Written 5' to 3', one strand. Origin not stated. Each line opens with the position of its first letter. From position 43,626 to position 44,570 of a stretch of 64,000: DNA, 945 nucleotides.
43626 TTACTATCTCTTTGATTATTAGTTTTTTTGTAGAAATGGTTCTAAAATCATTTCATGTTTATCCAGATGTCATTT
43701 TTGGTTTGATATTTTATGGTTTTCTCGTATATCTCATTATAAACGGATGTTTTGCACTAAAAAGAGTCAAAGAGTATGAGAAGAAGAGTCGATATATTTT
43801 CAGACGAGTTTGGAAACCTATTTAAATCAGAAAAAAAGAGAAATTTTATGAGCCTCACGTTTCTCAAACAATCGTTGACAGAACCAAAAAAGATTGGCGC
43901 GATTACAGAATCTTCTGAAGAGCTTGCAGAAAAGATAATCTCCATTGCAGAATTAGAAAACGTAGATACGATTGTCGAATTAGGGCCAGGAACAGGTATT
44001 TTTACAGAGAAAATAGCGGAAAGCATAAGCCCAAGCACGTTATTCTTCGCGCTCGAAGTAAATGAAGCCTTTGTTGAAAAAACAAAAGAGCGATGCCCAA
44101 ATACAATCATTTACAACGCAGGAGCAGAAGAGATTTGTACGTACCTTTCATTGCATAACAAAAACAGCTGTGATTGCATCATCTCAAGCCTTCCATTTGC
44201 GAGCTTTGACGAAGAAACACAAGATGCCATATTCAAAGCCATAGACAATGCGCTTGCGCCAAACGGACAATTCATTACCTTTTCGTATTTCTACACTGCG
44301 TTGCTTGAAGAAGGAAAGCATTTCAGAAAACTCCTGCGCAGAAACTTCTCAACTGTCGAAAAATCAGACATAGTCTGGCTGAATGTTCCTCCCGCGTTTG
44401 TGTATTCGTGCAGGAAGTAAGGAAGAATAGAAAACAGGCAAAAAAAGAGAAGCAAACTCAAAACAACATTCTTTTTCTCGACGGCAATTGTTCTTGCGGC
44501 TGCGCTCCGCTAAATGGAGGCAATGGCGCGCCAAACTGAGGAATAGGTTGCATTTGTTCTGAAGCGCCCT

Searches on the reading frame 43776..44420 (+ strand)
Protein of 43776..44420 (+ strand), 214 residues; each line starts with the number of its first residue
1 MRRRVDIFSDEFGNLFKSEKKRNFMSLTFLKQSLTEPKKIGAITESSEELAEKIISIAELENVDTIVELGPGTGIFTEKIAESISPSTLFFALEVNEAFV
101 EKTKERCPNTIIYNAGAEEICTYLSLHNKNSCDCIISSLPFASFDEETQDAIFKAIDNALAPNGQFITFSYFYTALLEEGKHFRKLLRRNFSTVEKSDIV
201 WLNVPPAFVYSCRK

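Call 93: search_protein_families(library=pfam, proteins=[window:43776-44420:+], max_evalue=0.001)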
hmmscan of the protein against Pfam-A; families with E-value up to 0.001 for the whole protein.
window:43776-44420:+ (214 aa): 6 families
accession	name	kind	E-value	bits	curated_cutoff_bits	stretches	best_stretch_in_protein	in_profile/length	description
PF13649.12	Methyltransf_25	-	3e-08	34.7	27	1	66-164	1-97/97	Methyltransferase domain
PF00398.26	RrnaAD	-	5e-08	32.8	24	1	46-111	14-79/263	Ribosomal RNA adenine dimethylase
PF08242.18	Methyltransf_12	-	1.8e-06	29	30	1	67-166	1-98/98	Methyltransferase domain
PF08241.18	Methyltransf_11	-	4.3e-06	27.7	21.2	1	68-167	2-94/95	Methyltransferase domain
PF13847.12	Methyltransf_31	-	0.0001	22.5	27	1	64-171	5-112/145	Methyltransferase domain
PF13489.12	Methyltransf_23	-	0.00058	20.1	27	1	48-172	7-119/164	Methyltransferase domain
